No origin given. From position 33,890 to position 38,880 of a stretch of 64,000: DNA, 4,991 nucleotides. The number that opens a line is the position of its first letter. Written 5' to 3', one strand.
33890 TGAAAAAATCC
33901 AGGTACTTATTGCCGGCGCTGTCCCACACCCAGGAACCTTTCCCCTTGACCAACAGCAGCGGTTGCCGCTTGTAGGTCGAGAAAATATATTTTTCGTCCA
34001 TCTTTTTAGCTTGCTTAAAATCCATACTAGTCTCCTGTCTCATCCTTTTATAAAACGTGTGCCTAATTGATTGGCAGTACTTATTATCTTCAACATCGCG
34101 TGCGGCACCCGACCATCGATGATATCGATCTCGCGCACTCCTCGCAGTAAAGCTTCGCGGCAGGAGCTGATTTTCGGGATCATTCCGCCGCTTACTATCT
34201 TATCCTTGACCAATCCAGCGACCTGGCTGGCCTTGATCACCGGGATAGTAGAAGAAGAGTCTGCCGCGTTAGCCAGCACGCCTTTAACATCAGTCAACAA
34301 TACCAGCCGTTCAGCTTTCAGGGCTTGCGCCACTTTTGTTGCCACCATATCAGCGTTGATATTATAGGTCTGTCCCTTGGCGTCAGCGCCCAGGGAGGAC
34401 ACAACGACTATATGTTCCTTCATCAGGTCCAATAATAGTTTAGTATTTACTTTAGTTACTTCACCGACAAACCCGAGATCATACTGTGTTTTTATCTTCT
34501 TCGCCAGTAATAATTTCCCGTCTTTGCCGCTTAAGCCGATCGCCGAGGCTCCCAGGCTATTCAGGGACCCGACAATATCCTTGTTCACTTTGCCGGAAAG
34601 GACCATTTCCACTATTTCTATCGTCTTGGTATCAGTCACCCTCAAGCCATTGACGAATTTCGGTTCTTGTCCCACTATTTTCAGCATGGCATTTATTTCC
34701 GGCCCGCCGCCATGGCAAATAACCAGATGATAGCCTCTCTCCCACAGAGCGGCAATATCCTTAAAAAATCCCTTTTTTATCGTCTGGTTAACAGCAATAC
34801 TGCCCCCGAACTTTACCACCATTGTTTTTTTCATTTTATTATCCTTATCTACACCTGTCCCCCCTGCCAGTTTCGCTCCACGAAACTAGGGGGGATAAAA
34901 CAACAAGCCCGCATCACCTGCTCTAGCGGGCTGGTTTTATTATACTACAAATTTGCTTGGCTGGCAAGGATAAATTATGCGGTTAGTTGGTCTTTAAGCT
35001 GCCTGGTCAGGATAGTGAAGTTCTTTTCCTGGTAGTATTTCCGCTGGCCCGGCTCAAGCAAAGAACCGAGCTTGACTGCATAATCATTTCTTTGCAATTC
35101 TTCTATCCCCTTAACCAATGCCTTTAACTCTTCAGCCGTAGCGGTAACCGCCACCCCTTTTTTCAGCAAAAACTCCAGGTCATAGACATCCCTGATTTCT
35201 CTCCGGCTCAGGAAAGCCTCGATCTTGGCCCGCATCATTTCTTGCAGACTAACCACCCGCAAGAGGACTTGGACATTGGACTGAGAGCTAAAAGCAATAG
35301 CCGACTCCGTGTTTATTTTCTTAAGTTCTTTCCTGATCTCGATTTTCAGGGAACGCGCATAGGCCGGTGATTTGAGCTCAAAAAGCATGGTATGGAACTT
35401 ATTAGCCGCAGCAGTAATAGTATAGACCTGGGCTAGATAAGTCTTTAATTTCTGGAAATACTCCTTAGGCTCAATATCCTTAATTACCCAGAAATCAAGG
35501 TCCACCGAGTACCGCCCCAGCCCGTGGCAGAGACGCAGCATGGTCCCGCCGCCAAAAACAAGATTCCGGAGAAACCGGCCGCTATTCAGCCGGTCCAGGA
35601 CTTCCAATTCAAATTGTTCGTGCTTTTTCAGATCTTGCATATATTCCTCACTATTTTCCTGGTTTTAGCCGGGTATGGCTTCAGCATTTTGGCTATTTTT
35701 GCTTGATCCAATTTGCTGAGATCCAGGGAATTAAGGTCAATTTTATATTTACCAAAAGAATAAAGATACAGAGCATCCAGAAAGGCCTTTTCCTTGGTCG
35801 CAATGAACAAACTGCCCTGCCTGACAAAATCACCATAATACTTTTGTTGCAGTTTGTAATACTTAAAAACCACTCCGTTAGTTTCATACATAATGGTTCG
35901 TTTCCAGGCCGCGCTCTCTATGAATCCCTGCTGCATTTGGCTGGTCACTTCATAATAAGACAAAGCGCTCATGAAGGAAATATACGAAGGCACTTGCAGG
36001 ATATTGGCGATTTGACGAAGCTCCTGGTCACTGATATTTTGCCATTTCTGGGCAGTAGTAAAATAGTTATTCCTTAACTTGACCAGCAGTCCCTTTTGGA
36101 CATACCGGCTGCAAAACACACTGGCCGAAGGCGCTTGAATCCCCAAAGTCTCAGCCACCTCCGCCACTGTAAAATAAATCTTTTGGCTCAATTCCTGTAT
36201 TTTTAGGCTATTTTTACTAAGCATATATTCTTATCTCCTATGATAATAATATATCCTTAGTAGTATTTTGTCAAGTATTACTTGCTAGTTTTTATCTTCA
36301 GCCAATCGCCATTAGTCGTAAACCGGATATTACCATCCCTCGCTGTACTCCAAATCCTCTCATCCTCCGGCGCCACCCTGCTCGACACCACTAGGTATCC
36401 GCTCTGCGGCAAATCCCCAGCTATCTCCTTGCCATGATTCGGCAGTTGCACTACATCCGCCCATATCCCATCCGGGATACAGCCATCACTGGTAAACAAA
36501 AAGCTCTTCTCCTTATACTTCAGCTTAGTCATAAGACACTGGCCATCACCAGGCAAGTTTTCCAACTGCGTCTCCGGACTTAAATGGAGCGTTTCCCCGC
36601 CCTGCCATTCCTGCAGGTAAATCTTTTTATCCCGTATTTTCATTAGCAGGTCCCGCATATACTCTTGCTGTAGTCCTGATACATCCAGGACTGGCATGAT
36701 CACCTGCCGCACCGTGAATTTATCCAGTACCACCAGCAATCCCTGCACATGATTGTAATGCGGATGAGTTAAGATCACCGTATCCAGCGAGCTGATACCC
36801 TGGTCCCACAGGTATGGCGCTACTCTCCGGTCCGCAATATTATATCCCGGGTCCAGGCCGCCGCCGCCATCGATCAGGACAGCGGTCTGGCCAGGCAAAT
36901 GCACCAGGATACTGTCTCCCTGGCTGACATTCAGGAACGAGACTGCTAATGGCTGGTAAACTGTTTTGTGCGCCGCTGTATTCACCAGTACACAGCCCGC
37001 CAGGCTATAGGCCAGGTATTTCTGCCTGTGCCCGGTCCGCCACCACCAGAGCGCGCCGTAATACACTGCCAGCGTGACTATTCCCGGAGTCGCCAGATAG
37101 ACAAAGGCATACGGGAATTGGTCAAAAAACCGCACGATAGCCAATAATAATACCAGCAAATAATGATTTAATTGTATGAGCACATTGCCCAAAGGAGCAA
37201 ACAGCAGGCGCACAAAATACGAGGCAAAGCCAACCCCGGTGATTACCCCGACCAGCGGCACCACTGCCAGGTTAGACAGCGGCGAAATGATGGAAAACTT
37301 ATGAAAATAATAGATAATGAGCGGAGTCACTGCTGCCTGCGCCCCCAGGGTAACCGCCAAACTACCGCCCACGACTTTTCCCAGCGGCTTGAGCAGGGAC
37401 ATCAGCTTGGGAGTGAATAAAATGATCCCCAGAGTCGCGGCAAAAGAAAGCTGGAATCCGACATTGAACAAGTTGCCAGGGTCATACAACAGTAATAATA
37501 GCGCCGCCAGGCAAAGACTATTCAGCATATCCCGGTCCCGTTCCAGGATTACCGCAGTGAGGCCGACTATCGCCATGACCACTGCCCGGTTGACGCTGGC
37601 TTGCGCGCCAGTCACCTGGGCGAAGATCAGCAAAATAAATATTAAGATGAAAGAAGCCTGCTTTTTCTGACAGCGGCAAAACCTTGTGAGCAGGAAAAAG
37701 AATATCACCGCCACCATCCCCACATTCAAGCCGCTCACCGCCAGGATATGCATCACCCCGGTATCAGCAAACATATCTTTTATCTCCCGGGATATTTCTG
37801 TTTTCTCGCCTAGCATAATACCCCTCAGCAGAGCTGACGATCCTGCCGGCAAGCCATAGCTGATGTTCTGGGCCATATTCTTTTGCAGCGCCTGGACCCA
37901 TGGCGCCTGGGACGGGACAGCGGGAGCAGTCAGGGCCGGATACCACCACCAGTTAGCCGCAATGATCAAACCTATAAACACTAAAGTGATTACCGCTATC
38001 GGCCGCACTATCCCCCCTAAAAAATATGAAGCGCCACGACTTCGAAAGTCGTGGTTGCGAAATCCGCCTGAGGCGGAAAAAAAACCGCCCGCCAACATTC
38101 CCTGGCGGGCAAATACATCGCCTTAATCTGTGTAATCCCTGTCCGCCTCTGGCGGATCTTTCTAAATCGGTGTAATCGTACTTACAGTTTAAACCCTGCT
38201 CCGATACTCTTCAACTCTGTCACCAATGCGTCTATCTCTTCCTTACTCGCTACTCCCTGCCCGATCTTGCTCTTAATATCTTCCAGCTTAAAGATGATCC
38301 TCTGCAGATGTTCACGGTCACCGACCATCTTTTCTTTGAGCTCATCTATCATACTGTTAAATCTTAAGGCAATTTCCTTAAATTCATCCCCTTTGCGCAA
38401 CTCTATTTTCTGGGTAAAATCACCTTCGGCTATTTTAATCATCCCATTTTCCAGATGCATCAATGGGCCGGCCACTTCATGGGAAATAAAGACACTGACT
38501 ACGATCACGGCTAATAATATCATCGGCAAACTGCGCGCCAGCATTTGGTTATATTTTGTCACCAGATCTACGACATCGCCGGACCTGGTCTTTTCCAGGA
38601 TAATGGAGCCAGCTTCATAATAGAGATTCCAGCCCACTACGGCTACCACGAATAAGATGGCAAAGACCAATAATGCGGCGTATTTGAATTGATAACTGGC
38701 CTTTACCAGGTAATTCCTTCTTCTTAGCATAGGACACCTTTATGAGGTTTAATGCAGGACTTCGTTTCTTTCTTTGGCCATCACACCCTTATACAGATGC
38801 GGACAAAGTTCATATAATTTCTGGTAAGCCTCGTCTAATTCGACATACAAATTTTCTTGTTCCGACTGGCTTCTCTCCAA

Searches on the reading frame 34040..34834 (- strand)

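Call 12: search_protein_families(library=ncbifam, proteins=[window:34040-34834:-], max_evalue=0.00001)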
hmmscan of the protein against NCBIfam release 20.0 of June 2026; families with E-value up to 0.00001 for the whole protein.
window:34040-34834:- (264 aa): 16 families
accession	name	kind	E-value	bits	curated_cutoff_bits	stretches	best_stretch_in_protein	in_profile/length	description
TIGR00761.1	argB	equivalog_domain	1.5e-76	256.9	151.3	1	4-238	1-231/231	acetylglutamate kinase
NF010659.0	PRK14058.1-1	equivalog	1.5e-43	148.8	223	1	5-251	2-259/267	[LysW]-aminoadipate kinase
NF010661.0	PRK14058.1-3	equivalog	1.4e-36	126.1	251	1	4-247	2-259/283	acetylglutamate/acetylaminoadipate kinase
NF010662.0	PRK14058.1-4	equivalog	6.9e-32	110.6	194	1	5-248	2-251/264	[LysW]-aminoadipate/[LysW]-glutamate kinase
NF003641.0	PRK05279.1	equivalog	1.9e-30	106.1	344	1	2-260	25-288/441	amino-acid N-acetyltransferase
TIGR01890.1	N-Ac-Glu-synth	equivalog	7.4e-30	104.2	202.85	1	2-261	17-277/429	amino-acid N-acetyltransferase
NF003387.0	PRK04531.1-2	equivalog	2.1e-29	102.3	426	1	3-239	37-264/441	acetylglutamate kinase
NF003386.0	PRK04531.1-1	equivalog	1.6e-21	76.8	417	1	2-231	41-262/442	acetylglutamate kinase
NF010660.0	PRK14058.1-2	equivalog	7.2e-12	45.6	241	1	6-241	3-241/249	[LysW]-aminoadipate/[LysW]-glutamate kinase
TIGR00746.1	arcC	equivalog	2.4e-10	39.9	358.25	1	149-227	198-278/309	carbamate kinase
NF040647.1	IPPK_Arch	equivalog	2e-09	37.1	120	1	5-260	1-258/259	isopentenyl phosphate kinase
NF009008.0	PRK12354.1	subfamily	4.3e-09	36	361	1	155-230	199-272/308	carbamate kinase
TIGR00656.1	asp_kin_monofn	equivalog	2.3e-07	30.1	402.25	1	3-188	2-187/407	aspartate kinase, monofunctional class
NF009007.0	PRK12352.1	subfamily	9.7e-07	28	266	0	143-240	198-297/316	carbamate kinase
TIGR01027.1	proB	equivalog_domain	1.4e-06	27.7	186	1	162-262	146-252/363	glutamate 5-kinase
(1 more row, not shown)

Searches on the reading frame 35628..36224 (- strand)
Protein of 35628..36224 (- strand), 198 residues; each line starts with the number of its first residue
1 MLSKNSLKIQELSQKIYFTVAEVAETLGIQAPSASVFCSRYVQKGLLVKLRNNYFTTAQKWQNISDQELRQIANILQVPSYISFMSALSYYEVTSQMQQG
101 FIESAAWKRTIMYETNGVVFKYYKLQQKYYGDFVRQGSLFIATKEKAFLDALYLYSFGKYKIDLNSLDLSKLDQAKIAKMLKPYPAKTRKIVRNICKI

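Call 12: search_protein_families(library=ncbifam, proteins=[window:35628-36224:-], max_evalue=0.00001)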
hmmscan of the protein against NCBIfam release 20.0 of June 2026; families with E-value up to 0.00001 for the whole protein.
window:35628-36224:- (198 aa): 1 family
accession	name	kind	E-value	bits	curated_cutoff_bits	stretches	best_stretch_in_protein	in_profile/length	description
NF047376.1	TAA_AbiEi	equivalog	1.6e-06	28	150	1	10-150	13-160/172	type IV toxin-antitoxin system AbiEi family antitoxin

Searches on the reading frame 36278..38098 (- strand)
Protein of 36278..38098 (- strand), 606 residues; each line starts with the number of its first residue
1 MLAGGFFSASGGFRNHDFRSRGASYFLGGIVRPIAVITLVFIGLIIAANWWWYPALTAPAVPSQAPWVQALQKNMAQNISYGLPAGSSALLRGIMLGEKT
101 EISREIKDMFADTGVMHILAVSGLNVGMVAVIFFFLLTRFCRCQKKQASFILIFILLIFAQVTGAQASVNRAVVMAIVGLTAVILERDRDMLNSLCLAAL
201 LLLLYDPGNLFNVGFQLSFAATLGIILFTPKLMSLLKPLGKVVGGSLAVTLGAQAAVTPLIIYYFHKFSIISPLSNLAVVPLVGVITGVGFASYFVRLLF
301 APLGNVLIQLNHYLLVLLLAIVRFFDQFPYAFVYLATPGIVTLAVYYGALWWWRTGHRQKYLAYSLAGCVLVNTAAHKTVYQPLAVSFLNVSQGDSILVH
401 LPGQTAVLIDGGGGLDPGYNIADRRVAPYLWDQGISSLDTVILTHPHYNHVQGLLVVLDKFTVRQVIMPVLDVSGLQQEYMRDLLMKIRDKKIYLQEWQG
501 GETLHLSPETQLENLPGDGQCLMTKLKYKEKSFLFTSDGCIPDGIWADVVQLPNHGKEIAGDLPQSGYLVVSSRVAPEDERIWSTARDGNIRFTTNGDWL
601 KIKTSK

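Call 12: search_protein_families(library=ncbifam, proteins=[window:36278-38098:-], max_evalue=0.00001)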
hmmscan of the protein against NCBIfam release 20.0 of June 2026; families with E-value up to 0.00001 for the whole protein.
window:36278-38098:- (606 aa): 5 families
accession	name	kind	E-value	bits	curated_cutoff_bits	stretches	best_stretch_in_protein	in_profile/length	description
TIGR00361.1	ComEC_Rec2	equivalog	5.7e-54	183.4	190.05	1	68-480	109-528/663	DNA internalization-related competence protein ComEC/Rec2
NF008580.0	PRK11539.1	equivalog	1.2e-30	106.5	969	1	87-470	199-586/758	ComEC family protein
TIGR00360.1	ComEC_N-term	subfamily_domain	1e-29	104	36.5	1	115-287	1-168/171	ComEC/Rec2-related protein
NF045979.1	ComEC_MAG0480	equivalog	7.3e-17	61.3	150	1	91-286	199-389/461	MAG0480 family ComEC-like protein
NF049846.1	blaAHM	exception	2e-06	26.9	590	1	383-538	62-214/304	AHM family subclass B3-like metallo-beta-lactamase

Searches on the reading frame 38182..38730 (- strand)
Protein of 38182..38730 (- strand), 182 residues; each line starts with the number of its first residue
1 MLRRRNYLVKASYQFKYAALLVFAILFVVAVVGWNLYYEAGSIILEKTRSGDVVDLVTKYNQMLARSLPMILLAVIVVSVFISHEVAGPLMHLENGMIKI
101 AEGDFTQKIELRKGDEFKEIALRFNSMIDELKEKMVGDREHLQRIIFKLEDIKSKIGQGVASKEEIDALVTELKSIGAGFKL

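Call 12: search_protein_families(library=ncbifam, proteins=[window:38182-38730:-], max_evalue=0.00001)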
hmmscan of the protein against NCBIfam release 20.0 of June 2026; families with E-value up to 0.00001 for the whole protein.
window:38182-38730:- (182 aa): 8 families
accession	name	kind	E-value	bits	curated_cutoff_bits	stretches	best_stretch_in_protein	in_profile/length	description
NF033092.0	HK_WalK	equivalog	4.1e-11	42.2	725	1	47-149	162-267/594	cell wall metabolism sensor histidine kinase WalK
NF045911.1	TCSHisKinNblS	equivalog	1.4e-09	36.8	1000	1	71-160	190-279/621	two-component system sensor histidine kinase NblS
NF012163.2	BaeS_SmeS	equivalog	4.3e-07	29.2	500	1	70-143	172-245/457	sensor histidine kinase efflux regulator BaeS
NF007007.0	PRK09470.1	equivalog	5.7e-07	28.8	486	1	62-144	165-251/463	envelope stress sensor histidine kinase CpxA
NF058645.1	MCPCtpMPsAe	equivalog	2.2e-06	26.7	900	1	63-135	207-280/558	methyl-accepting chemotaxis protein CtpM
NF038263.1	prot_phos_SiaA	equivalog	4.7e-06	25.4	700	1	62-150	310-398/658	biofilm regulation protein phosphatase SiaA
NF007837.0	PRK10549.1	equivalog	4.8e-06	25.5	603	1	66-139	170-241/466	envelope stress sensor histidine kinase BaeS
NF040691.1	MtrAB_MtrB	equivalog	4.9e-06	25.8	450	0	61-135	188-261/507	MtrAB system histidine kinase MtrB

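Call 72: search_protein_families(library=pfam, proteins=[window:38182-38730:-], max_evalue=0.01)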
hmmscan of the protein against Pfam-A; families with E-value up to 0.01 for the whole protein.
window:38182-38730:- (182 aa): 2 families
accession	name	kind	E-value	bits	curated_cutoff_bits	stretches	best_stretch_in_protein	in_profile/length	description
PF00672.30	HAMP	-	6.6e-10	39.6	25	1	81-133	1-53/53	HAMP domain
PF18947.5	HAMP_2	-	0.0042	17.4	24.3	0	85-131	19-65/67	HAMP domain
